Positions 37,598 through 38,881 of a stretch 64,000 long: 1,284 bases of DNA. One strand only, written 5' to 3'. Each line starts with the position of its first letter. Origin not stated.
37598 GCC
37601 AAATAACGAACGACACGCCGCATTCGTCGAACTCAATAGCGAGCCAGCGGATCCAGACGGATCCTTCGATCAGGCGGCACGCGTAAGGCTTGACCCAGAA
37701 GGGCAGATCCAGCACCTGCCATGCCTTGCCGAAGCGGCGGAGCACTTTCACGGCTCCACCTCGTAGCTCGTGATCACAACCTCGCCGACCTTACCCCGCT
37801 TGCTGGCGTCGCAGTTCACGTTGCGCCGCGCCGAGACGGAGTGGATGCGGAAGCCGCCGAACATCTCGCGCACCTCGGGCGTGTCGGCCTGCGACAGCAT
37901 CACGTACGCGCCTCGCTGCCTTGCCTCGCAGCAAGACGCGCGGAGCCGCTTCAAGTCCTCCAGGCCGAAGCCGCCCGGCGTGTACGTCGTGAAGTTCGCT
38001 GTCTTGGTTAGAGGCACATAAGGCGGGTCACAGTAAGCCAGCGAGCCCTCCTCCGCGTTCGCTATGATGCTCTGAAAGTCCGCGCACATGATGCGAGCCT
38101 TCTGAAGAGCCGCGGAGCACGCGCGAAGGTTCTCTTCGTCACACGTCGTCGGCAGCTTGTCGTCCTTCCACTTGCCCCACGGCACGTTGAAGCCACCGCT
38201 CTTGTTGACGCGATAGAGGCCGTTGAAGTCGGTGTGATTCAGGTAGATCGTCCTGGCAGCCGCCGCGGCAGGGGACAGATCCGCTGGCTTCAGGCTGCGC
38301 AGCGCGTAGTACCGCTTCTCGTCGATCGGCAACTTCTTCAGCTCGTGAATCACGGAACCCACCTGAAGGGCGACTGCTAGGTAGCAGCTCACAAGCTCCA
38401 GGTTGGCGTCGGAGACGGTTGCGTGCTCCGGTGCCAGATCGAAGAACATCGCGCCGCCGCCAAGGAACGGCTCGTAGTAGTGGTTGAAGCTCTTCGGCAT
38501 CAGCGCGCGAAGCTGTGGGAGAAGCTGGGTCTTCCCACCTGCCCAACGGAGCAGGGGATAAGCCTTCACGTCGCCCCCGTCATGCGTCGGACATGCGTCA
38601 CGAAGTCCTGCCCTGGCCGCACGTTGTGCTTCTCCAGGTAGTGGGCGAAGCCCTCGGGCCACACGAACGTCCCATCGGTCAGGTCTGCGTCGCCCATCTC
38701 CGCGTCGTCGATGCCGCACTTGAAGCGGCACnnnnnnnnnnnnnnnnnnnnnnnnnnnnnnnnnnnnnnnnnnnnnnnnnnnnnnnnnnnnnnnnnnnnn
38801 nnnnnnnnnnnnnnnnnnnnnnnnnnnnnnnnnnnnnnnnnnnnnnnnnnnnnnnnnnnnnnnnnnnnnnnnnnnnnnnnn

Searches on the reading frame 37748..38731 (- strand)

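Call 15: search_protein_families(library=pfam, proteins=[window:37748-38731:-], max_evalue=0.01)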
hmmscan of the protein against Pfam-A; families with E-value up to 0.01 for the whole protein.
window:37748-38731:- (327 aa): 1 family
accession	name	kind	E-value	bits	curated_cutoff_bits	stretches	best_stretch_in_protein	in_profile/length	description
PF02086.21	MethyltransfD12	-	6.7e-53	180.4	22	1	63-304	1-252/253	D12 class N6 adenine-specific DNA methyltransferase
